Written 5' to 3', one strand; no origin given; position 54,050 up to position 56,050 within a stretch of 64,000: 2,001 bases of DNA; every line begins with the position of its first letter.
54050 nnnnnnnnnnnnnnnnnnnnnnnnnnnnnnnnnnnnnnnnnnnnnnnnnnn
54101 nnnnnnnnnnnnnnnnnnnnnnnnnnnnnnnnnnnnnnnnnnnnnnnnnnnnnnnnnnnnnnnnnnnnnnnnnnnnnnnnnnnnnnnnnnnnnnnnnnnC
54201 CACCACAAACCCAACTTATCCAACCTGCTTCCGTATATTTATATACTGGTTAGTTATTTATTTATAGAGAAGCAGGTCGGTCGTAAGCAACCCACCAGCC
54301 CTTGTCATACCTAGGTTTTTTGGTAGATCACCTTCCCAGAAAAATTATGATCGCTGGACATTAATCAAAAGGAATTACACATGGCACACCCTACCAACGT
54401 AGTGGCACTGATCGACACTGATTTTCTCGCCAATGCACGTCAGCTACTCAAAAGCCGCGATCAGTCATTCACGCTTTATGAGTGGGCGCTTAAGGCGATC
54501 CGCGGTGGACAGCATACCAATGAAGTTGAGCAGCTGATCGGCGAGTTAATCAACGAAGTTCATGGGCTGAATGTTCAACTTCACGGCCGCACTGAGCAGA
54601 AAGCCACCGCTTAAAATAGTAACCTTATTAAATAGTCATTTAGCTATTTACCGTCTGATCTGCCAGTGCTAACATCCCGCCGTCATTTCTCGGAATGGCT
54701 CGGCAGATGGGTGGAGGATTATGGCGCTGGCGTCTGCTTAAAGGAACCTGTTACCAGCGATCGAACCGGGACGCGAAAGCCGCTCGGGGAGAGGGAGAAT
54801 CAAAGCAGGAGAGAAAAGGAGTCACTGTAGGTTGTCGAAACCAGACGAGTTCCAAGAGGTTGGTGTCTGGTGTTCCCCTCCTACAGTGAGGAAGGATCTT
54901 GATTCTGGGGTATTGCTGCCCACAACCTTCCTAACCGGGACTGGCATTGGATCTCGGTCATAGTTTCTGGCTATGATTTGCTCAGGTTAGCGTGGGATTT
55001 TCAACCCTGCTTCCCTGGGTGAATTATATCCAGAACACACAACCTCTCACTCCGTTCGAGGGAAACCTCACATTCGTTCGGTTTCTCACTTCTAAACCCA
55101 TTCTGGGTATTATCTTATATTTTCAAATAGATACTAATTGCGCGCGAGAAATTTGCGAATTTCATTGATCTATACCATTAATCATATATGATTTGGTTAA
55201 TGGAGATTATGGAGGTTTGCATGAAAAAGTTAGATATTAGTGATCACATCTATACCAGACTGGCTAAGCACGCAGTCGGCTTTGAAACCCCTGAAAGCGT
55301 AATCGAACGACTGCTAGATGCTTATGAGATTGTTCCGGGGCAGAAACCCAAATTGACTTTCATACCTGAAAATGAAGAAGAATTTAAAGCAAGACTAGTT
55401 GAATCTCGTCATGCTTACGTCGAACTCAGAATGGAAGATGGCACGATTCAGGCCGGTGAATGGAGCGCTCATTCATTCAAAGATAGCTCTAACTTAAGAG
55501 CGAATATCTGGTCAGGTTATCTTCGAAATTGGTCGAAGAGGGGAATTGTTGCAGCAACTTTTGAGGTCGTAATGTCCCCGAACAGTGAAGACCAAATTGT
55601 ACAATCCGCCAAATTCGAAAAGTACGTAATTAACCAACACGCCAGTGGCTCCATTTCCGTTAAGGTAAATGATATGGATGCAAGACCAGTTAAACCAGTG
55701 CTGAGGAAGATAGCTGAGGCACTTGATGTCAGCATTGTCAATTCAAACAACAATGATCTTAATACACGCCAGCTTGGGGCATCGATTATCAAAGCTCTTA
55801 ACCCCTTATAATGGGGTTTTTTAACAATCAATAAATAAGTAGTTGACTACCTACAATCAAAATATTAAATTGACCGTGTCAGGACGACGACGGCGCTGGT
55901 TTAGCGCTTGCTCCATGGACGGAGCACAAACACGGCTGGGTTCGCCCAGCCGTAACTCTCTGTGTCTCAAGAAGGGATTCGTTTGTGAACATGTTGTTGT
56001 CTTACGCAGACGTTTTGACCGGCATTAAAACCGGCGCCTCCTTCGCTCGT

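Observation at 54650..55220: About 450-nt GC-rich, ORF-less, highly structured region upstream of an AT-rich gene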

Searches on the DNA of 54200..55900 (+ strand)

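Call 5: search_rna_families(source=window, start=54200, end=55900, threshold=evalue, max_evalue=10, show_alignments=3)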
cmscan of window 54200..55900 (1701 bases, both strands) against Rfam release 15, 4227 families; matches with E-value up to 10: 4.
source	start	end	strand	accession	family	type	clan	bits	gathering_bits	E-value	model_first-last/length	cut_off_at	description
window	54214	54286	+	RF00103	mir-1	Gene; miRNA;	-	26.6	45.6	0.0092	1-79/79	no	mir-1 microRNA precursor family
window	54963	55037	+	RF00716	mir-3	Gene; miRNA;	CL00084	25.8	54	0.037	1-74/74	no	mir-3 microRNA precursor family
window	54818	54894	+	RF03653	mir-971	Gene; miRNA;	-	22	53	0.19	1-77/77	no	mir-971 microRNA precursor family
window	55771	55822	+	RF02438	SpF51_sRNA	Gene; sRNA;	-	20.8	50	0.82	1-45/45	no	Streptococcus sRNA SpF51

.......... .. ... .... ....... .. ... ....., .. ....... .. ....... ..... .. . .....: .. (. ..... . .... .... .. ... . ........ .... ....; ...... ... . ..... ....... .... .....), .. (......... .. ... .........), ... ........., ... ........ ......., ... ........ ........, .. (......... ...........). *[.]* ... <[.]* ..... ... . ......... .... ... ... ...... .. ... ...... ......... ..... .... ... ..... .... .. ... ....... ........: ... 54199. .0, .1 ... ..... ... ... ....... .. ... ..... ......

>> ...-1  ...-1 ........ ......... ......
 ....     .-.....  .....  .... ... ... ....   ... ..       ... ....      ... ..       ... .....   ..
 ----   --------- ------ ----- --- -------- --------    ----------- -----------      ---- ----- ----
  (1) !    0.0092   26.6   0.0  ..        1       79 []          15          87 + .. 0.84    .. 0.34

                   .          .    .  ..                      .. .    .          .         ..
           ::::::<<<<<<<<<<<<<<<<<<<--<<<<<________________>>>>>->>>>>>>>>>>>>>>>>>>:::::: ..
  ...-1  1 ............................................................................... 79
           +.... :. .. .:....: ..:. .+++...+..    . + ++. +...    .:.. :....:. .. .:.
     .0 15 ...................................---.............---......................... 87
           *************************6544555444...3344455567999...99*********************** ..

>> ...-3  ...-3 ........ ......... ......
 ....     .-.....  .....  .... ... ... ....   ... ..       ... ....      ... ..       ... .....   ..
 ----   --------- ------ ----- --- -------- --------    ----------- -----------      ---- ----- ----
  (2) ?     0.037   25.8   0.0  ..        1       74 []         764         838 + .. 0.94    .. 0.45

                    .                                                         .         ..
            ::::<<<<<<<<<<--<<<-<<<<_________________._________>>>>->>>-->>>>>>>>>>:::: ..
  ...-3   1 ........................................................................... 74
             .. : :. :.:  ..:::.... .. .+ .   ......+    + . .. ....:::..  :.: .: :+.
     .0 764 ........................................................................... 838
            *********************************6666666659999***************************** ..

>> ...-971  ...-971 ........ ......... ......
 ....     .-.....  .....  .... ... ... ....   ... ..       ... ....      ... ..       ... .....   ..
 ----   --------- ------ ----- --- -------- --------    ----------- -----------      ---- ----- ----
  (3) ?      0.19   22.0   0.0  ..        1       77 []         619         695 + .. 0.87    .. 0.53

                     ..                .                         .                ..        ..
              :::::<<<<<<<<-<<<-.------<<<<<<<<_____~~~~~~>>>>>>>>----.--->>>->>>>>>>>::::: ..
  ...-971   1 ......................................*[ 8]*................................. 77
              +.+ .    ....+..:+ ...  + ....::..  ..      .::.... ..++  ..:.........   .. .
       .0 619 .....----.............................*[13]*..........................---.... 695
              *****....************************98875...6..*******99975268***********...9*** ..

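Call 6: search_dna_similar(query=window:54200-55900:+, collection=phages, mode=near, max_rows=30)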
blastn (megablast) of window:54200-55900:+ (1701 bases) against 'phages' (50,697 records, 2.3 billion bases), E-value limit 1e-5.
No match.

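Call 8: search_dna_similar(query=window:54600-55220:+, collection=phages, mode=distant, max_rows=30)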
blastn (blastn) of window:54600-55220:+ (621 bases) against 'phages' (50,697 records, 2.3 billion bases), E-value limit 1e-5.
Records with a match: 12; places in all: 12; records where one place covers at least 80% of the query: 0.
Best place of each record, by identity: 60-80% 12.
By first word of the organism name: Klebsiella 6; Escherichia 4; Salmonella 2.
By host as written in the record: Salmonella enterica subsp. enterica serovar Typhimurium strain LT2 2; Klebsiella pneumoniae 4727 1; - 1; Escherichia coli strain SCU-175 1; Escherichia coli str. K-12 substr. MG1655 1; Escherichia coli strain SCU-107 1; Klebsiella pneumoniae ST13-OXA48 1; Klebsiella pneumoniae subsp. pneumoniae LC-1825/18 1; and 3 more.
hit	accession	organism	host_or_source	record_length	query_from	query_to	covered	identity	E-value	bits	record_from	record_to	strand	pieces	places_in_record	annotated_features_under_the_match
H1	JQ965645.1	Salmonella phage SSU5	Salmonella enterica subsp. enterica ...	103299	107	481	60%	69.6%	1e-23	116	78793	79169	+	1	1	putative ribonuclease H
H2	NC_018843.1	Salmonella phage SSU5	Salmonella enterica subsp. enterica ...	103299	107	481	60%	69.6%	1e-23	116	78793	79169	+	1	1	Rnase H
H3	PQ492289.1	Klebsiella phage vB_KpnS_p4727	Klebsiella pneumoniae 4727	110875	107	481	60%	69.4%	1e-21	109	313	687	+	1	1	record has no annotation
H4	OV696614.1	Escherichia phage Cyrano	-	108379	107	481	60%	68.8%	2e-19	103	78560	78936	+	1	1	Hypothetical protein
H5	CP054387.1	Escherichia phage CMS-2020a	Escherichia coli strain SCU-175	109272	107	481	60%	68.0%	4e-16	92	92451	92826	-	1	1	record has no annotation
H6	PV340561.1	Escherichia phage PhiR41_1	Escherichia coli str. K-12 substr. ...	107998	185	481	48%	69.2%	1e-15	91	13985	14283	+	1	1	none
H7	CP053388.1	Escherichia phage CMS-2020a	Escherichia coli strain SCU-107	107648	185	481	48%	68.9%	1e-15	90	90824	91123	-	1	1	record has no annotation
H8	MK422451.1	Klebsiella phage ST13-OXA48phi12.3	Klebsiella pneumoniae ST13-OXA48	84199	187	481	48%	69.0%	6e-14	84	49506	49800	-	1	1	none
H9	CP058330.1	Klebsiella phage vB_Kpn_1825-KPC53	Klebsiella pneumoniae subsp. pneumoniae ...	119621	187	481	48%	69.0%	6e-14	84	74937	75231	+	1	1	record has no annotation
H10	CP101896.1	Klebsiella phage GArcari-2022b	Klebsiella pneumoniae strain 4011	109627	187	481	48%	69.0%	6e-14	84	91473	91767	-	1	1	record has no annotation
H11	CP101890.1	Klebsiella phage GArcari-2022a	Klebsiella pneumoniae strain 9362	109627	187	481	48%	69.0%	6e-14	84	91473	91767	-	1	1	record has no annotation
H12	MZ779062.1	Klebsiella phage pJN2-26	horse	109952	187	481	48%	69.0%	2e-13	83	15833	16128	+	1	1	none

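Call 10: get_annotated_region(hit=H2, flank=4000)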
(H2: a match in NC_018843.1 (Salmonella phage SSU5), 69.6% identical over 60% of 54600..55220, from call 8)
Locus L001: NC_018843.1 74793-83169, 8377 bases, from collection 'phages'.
description: Salmonella phage SSU5, complete genome.
organism: Salmonella phage SSU5 (NCBI taxid 1177632)
taxonomy: Viruses; Duplodnaviria; Heunggongvirae; Uroviricota; Caudoviricetes
host: Salmonella enterica subsp. enterica serovar Typhimurium strain LT2; source: -; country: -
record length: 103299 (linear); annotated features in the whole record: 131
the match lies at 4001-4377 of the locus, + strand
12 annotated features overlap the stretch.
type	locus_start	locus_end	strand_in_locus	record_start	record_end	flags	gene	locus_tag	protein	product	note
CDS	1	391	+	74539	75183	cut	-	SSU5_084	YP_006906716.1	AAA family ATPase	-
CDS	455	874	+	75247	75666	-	-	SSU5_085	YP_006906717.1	hypothetical protein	-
CDS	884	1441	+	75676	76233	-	-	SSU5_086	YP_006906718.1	3'-5' exonuclease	-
CDS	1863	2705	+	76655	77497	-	-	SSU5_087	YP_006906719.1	hypothetical protein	-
CDS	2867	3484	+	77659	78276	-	-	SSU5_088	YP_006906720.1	DNA methyltransferase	-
CDS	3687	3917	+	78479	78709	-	-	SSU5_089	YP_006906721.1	hypothetical protein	-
CDS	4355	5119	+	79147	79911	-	-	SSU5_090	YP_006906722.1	Rnase H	-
CDS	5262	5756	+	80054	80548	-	-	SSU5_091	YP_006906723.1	hypothetical protein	-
CDS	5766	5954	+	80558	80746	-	-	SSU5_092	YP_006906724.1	hypothetical protein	-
CDS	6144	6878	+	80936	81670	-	-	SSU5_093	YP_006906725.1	anti-repressor Ant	-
CDS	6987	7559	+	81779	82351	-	-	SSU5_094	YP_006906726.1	hypothetical protein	-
CDS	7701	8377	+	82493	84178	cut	-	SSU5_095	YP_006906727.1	DNA methyltransferase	-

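Call 11: get_annotated_region(hit=H4, flank=4000)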
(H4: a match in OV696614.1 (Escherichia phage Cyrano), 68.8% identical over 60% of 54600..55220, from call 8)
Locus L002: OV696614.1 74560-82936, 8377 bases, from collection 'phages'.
description: Escherichia phage Cyrano genome assembly, segment: complete_genome.
organism: Escherichia phage Cyrano (NCBI taxid 2904711)
taxonomy: Viruses; Duplodnaviria; Heunggongvirae; Uroviricota; Caudoviricetes
host: -; source: -; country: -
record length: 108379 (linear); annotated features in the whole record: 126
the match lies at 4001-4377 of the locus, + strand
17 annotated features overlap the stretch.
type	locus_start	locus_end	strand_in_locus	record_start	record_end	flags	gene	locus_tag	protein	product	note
CDS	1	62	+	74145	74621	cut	-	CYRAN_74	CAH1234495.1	Dihydrofolate reductase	-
CDS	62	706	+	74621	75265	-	-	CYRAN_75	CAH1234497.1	ABC transporter ATP-binding protein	-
CDS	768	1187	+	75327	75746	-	-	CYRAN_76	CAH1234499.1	Hypothetical protein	-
CDS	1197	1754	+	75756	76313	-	-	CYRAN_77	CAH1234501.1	Exonuclease, PolIII subunit epsilon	-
CDS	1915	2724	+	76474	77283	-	-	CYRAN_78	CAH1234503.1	Hypothetical protein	-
CDS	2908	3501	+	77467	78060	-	-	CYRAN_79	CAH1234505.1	Adenine methyltransferase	-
CDS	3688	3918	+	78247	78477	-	-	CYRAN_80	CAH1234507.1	Hypothetical protein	-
CDS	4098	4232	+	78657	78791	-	-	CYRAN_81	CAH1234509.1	Hypothetical protein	-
CDS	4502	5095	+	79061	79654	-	-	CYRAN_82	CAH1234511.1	Ribonuclease H/ Reverse Transcriptase 3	-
CDS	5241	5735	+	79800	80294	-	-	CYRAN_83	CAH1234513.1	Hypothetical protein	-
CDS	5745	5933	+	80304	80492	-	-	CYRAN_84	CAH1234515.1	Hypothetical protein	-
CDS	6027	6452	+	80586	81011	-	-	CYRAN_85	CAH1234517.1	P1 TciA-like protein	unknown function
CDS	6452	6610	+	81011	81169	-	-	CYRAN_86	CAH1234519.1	P1 TciB-like protein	unknown function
CDS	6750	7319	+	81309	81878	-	-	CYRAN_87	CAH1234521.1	Hypothetical protein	-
CDS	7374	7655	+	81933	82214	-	-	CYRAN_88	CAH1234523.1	Putative outer membrane protein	-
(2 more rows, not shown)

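Call 15: search_dna_similar(query=window:54600-55220:+, collection=plasmids, mode=distant, max_rows=60, rows=spread)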
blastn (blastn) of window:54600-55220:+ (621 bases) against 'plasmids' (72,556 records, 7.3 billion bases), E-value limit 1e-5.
Records with a match: 681; places in all: 682; records where one place covers at least 80% of the query: 2.
Best place of each record, by identity: 95-99% 2; 60-80% 679.
By first word of the organism name: Klebsiella 308; Escherichia 195; Enterobacter 86; Salmonella 47; Citrobacter 24; Cronobacter 10; Shigella 7; uncultured 1; Raoultella 1; Kluyvera 1; and 1 more.
By predicted mobility (MOB-suite, as given by PLSDB): non-mobilizable 671; conjugative 6; mobilizable 4.
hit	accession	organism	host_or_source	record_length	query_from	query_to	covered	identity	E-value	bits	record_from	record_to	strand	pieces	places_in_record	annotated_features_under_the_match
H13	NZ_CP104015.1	Enterobacter sp. CP102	cell culture,citrus soil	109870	1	514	83%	97.1%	0e+0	858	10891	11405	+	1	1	hypothetical protein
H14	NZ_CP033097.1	Escherichia coli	pig feces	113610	98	481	62%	68.6%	8e-18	100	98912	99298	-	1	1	none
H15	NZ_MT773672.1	Escherichia coli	-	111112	98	481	62%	68.6%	8e-18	100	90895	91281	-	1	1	none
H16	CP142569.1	Escherichia coli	swine,pure culture,lung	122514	98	481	62%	68.5%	2e-18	101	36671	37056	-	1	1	none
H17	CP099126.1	Escherichia coli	culture,Pooled soil sample collected ...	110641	98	481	62%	68.3%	3e-17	97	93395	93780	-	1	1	none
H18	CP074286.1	Salmonella enterica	food,cheese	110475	107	481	60%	69.4%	1e-21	111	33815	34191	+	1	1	none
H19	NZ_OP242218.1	Escherichia coli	Homo sapiens,stool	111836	107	481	60%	69.4%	1e-21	112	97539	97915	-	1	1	none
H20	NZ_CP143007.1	Klebsiella pneumoniae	Homo sapiens,blood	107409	107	481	60%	69.4%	5e-21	110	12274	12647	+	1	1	none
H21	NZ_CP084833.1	Klebsiella pneumoniae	Water,Whole organism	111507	107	481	60%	69.4%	5e-21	109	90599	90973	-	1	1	none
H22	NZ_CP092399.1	Klebsiella pneumoniae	Bovine,assembly,Mastitis-milk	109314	107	481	60%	69.4%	5e-21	109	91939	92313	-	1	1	none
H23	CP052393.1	Klebsiella pneumoniae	Homo sapiens,blood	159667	107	481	60%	69.4%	5e-21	109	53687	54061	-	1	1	none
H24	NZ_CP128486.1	Klebsiella pneumoniae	Laying hen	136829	107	481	60%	69.4%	5e-21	109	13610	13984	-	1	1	none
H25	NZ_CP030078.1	Enterobacter hormaechei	Homo sapiens,sptum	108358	107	481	60%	69.1%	2e-20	107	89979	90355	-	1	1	none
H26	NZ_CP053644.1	Enterobacter hormaechei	Homo sapiens,Bronchial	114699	107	481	60%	69.1%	2e-20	107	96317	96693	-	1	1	none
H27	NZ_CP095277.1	Enterobacter hormaechei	Homo sapiens,respiratory tract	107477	107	481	60%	69.1%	2e-20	107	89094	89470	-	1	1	none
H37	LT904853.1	Salmonella enterica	Homo sapiens,not known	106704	107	481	60%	68.2%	2e-18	100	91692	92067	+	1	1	record has no annotation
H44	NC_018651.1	Escherichia coli O104:H4 str. 2009EL-2050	-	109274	107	481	60%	68.0%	1e-15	92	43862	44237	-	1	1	none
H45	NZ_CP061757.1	Escherichia coli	Bos taurus,Isolate,beef trimmings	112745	185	481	48%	69.5%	1e-16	95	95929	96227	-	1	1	none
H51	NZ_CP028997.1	Klebsiella pneumoniae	-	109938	187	481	48%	69.0%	2e-13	84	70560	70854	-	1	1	none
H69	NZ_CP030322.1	Klebsiella pneumoniae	Homo sapiens,Physical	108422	187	481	48%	68.6%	7e-13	82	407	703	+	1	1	none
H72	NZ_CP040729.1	Klebsiella pneumoniae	Homo sapiens,rectal swab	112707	342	481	23%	71.7%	6e-7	63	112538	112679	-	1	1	none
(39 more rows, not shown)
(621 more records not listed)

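Call 17: get_annotated_region(hit=H13, flank=3000)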
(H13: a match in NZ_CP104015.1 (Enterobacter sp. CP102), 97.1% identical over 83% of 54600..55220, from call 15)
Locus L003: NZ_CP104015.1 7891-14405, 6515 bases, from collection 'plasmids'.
description: Enterobacter sp. CP102 plasmid pCP102, complete sequence
organism: Enterobacter sp. CP102 (NCBI taxid 2976431)
taxonomy: Bacteria; Pseudomonadota; Gammaproteobacteria; Enterobacterales; Enterobacteriaceae; Enterobacter; Enterobacter sp. CP102
host: -; source: cell culture,citrus soil; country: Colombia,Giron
typing (MOB-suite, as given by PLSDB): non-mobilizable
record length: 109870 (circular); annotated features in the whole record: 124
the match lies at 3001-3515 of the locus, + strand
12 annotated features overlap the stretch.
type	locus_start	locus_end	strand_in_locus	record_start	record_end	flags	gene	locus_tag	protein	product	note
CDS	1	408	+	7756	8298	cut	-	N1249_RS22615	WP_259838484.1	3'-5' exonuclease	-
CDS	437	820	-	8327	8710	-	-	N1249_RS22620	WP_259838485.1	hypothetical protein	-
CDS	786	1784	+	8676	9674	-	-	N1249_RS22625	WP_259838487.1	hypothetical protein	-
CDS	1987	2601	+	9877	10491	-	-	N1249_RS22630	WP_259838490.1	phage N-6-adenine-methyltransferase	-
CDS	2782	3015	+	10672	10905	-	-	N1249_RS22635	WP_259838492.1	hypothetical protein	-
CDS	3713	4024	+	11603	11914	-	-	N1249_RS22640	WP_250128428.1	hypothetical protein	-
CDS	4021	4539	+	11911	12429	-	-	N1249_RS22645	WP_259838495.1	hypothetical protein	-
CDS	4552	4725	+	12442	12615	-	-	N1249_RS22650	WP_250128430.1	hypothetical protein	-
CDS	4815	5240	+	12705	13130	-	-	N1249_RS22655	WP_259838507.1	TerB family tellurite resistance protein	-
CDS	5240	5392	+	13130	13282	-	-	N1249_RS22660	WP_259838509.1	DUF3927 family protein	-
CDS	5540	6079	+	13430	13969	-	-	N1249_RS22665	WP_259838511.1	hypothetical protein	-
CDS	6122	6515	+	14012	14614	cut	-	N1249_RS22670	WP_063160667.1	HD domain-containing protein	-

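Call 18: get_annotated_region(hit=H14, flank=1500)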
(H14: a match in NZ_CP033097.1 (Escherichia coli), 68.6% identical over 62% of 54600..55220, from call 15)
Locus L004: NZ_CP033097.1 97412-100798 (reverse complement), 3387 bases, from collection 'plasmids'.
description: Escherichia coli strain CP53 plasmid pCP53-113k, complete sequence
organism: Escherichia coli (NCBI taxid 562)
taxonomy: Bacteria; Pseudomonadota; Gammaproteobacteria; Enterobacterales; Enterobacteriaceae; Escherichia; Escherichia coli
host: -; source: pig feces; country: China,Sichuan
typing (MOB-suite, as given by PLSDB): non-mobilizable; replicon IncFIB
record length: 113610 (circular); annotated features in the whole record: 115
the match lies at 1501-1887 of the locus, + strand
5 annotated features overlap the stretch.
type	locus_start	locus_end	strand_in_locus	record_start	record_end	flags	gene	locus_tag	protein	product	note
CDS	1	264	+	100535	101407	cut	-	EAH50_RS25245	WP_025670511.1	hypothetical protein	-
CDS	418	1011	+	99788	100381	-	-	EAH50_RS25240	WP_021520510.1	phage N-6-adenine-methyltransferase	GO:0009307 - DNA restriction-modification system [Evidence IEA]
CDS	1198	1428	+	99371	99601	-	-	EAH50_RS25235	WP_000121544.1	hypothetical protein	-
CDS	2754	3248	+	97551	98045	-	-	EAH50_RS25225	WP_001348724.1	hypothetical protein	-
CDS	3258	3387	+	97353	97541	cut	-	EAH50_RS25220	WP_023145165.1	hypothetical protein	-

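Call 19: get_annotated_region(hit=H20, flank=1500)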
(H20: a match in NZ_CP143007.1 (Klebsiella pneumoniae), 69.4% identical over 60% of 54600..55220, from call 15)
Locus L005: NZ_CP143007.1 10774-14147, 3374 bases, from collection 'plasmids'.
description: Klebsiella pneumoniae strain CRE-16 plasmid pKP16-2, complete sequence
organism: Klebsiella pneumoniae (NCBI taxid 573)
taxonomy: Bacteria; Pseudomonadota; Gammaproteobacteria; Enterobacterales; Enterobacteriaceae; Klebsiella; Klebsiella pneumoniae
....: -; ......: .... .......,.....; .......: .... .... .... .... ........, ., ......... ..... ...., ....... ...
typing (MOB-suite, as given by PLSDB): non-mobilizable; replicon IncFIB
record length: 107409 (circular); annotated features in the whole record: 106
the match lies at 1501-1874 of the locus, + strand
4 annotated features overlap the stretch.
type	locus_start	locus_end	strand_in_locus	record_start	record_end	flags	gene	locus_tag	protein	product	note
CDS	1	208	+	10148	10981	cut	-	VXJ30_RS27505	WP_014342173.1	hypothetical protein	-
CDS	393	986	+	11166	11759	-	-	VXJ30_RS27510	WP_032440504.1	phage N-6-adenine-methyltransferase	-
CDS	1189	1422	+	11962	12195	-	-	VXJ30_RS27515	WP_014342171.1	hypothetical protein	-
CDS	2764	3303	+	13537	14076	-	-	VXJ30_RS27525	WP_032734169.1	hypothetical protein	-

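Call 20: get_annotated_region(hit=H25, flank=1500)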
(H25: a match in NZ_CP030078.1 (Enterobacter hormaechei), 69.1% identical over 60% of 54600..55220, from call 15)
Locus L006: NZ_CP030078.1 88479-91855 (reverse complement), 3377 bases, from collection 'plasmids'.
description: Enterobacter hormaechei strain 20710 plasmid p4-20710, complete sequence
organism: Enterobacter hormaechei (NCBI taxid 158836)
taxonomy: Bacteria; Pseudomonadota; Gammaproteobacteria; Enterobacterales; Enterobacteriaceae; Enterobacter; Enterobacter hormaechei
host: -; source: Homo sapiens,sptum; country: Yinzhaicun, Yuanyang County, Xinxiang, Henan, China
typing (MOB-suite, as given by PLSDB): non-mobilizable; replicon IncFIB
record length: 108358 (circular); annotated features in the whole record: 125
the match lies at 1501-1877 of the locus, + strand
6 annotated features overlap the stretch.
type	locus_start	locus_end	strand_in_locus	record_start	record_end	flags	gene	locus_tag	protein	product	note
CDS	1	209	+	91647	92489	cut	-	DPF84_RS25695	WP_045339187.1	hypothetical protein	-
CDS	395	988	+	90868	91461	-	-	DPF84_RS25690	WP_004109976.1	phage N-6-adenine-methyltransferase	-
CDS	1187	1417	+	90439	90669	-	-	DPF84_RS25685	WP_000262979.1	hypothetical protein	-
CDS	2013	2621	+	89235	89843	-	rnhA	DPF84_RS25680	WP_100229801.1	ribonuclease HI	-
CDS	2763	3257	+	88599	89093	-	-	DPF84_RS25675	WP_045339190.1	hypothetical protein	-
CDS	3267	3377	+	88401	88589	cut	-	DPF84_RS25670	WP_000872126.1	hypothetical protein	-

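Call 21: get_annotated_region(hit=H37, flank=1500)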
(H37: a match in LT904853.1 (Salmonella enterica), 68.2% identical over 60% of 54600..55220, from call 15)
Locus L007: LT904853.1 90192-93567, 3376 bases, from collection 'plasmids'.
description: Salmonella enterica subsp. enterica serovar Typhi strain TY585 genome assembly, plasmid: 2
organism: Salmonella enterica (NCBI taxid 90370)
taxonomy: Bacteria; Pseudomonadota; Gammaproteobacteria; Enterobacterales; Enterobacteriaceae; Salmonella; Salmonella enterica
host: -; source: Homo sapiens,not known; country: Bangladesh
typing (MOB-suite, as given by PLSDB): non-mobilizable; replicon IncFIB
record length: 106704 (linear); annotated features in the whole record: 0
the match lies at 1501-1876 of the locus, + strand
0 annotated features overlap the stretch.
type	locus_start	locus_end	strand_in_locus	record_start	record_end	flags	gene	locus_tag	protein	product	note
